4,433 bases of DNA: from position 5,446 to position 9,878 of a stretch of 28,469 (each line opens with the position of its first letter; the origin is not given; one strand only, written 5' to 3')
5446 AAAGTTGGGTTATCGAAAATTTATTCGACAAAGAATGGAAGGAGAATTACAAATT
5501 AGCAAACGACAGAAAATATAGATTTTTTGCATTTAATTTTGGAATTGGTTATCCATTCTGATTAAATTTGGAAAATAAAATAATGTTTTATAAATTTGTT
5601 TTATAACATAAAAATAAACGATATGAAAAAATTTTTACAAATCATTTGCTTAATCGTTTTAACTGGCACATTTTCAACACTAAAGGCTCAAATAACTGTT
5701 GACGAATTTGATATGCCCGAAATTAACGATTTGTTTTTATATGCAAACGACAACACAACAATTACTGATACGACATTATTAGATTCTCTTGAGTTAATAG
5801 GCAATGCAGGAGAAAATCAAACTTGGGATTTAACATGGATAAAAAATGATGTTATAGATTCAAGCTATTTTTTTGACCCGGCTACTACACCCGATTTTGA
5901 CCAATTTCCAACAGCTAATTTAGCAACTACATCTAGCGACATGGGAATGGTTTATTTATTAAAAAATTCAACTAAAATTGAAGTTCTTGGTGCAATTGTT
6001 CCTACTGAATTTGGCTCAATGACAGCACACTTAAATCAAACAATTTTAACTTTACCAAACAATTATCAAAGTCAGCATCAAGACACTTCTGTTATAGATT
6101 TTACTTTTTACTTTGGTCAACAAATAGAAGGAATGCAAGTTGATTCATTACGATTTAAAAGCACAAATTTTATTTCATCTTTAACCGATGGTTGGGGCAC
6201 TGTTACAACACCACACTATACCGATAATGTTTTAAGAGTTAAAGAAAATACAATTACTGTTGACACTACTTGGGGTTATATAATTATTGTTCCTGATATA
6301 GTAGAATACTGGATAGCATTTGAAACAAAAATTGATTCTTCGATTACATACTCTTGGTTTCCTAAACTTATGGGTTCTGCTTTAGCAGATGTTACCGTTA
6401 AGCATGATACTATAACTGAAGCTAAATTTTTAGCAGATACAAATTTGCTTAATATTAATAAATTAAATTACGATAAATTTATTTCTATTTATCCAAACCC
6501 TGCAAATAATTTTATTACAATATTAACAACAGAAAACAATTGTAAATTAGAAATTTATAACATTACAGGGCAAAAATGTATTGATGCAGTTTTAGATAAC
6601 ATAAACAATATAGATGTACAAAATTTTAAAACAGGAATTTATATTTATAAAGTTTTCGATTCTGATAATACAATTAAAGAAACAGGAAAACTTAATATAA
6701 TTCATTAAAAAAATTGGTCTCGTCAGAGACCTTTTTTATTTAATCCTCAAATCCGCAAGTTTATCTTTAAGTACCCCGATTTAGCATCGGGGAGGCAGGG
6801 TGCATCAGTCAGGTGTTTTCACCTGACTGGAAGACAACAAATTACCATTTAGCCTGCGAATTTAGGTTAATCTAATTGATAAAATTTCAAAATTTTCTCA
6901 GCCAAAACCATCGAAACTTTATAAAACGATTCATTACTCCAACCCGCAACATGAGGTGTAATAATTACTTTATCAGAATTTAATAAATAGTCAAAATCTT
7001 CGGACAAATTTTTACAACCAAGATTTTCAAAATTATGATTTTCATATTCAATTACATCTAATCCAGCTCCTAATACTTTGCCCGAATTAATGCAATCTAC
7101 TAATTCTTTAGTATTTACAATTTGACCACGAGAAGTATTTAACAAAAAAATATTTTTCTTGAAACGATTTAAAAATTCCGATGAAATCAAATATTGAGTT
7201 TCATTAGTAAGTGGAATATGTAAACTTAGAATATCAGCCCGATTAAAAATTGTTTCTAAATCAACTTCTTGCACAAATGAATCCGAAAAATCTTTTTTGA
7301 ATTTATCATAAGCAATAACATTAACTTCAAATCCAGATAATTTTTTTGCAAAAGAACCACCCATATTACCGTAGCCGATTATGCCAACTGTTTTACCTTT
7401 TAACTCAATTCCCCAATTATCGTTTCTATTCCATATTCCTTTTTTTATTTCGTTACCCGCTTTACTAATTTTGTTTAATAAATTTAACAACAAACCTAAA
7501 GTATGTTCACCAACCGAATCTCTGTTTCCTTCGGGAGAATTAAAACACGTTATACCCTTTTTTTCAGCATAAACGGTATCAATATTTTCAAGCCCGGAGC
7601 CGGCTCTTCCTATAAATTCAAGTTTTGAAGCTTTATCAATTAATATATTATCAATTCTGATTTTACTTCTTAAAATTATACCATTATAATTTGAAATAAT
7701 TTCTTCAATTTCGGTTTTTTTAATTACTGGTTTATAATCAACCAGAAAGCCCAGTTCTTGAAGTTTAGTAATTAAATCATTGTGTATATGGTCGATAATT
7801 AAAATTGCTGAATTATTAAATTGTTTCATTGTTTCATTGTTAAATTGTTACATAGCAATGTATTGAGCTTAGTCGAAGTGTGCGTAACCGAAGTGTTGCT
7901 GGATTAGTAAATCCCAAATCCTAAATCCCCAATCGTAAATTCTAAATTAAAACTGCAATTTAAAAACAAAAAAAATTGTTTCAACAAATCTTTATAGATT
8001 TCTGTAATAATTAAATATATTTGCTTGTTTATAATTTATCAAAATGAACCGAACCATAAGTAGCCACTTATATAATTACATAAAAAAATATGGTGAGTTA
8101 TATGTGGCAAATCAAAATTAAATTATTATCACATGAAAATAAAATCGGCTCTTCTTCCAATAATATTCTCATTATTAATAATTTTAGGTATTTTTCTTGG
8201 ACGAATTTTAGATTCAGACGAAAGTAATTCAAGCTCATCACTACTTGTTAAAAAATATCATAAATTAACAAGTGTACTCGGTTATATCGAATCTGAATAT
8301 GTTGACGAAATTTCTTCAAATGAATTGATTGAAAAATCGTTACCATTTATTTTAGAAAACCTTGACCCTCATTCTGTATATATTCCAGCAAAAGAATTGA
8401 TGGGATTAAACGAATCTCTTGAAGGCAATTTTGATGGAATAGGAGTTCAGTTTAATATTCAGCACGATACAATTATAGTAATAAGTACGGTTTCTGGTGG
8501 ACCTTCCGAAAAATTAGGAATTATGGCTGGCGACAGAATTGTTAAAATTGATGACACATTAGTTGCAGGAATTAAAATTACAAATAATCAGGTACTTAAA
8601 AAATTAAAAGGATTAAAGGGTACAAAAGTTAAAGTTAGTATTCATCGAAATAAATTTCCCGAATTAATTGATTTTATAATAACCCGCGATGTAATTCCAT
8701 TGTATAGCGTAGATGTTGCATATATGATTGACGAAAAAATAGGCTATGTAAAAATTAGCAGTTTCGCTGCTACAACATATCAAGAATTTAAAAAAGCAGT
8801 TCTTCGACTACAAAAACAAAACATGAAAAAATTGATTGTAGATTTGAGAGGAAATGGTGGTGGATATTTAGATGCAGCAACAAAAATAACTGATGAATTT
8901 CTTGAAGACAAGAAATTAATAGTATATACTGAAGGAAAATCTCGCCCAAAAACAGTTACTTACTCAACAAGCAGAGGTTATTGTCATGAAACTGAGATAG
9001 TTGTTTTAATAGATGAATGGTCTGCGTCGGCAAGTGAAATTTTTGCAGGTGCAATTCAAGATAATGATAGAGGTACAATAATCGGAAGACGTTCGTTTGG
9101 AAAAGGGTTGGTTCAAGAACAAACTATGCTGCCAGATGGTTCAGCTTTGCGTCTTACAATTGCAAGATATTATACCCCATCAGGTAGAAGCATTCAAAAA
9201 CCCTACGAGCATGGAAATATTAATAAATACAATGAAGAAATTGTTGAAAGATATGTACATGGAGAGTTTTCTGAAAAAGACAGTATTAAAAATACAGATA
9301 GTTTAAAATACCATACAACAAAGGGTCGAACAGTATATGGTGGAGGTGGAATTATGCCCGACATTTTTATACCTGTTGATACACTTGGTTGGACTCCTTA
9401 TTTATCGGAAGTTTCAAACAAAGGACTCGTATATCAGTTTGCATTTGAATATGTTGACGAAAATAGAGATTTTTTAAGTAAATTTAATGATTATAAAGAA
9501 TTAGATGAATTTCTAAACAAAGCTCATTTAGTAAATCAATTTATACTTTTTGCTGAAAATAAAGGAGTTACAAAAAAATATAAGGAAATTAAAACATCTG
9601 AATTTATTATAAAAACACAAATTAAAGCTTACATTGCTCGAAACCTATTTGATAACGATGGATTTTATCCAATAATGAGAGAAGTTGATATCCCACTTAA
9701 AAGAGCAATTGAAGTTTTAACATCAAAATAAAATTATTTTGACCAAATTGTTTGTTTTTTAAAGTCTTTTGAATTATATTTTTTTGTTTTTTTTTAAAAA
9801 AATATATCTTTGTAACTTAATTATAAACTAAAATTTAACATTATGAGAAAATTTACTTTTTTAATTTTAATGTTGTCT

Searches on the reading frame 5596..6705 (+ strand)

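Call 18: search_protein_families(library=pfam, proteins=[window:5596-6705:+])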
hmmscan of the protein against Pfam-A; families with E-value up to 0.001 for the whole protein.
window:5596-6705:+ (370 aa): 1 family
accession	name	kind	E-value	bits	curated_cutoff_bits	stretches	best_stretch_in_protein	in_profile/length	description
PF18962.6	Por_Secre_tail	-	1.1e-11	45.3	27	1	298-360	1-69/75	Secretion system C-terminal sorting domain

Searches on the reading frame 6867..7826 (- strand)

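Call 18: search_protein_families(library=pfam, proteins=[window:6867-7826:-])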
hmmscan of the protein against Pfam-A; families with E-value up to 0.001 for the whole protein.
window:6867-7826:- (319 aa): 4 families
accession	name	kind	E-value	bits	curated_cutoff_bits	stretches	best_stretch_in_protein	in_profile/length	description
PF02826.25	2-Hacid_dh_C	-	3.9e-48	163.6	25.1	1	110-294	1-178/178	D-isomer specific 2-hydroxyacid dehydrogenase, NAD binding domain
PF00389.36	2-Hacid_dh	-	1.8e-21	76.7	24.6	1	8-316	1-124/134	D-isomer specific 2-hydroxyacid dehydrogenase, catalytic domain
PF03446.21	NAD_binding_2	-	0.00018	22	21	1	146-244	1-105/161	NAD binding domain of 6-phosphogluconate dehydrogenase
PF07991.19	KARI_N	-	0.00038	20.5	20.6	1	142-209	2-73/165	Acetohydroxy acid isomeroreductase, NADPH-binding domain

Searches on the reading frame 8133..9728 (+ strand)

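Call 18: search_protein_families(library=pfam, proteins=[window:8133-9728:+])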
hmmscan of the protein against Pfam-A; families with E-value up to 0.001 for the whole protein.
window:8133-9728:+ (532 aa): 5 families
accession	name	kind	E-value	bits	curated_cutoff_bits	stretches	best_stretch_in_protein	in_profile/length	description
PF03572.23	Peptidase_S41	-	5.1e-55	186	24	1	202-356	1-156/165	Peptidase family S41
PF13180.12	PDZ_2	-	2.5e-09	37.7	27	1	103-174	3-71/80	PDZ domain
PF00595.29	PDZ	-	5.5e-06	27.1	23.2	1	97-170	8-80/81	PDZ domain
PF17820.7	PDZ_6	-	7.7e-05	22.8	27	1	119-170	4-52/54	PDZ domain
PF22694.1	CtpB_N-like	-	0.00018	22.4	27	1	31-85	29-82/85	Activating protease CtpB N-terminal domain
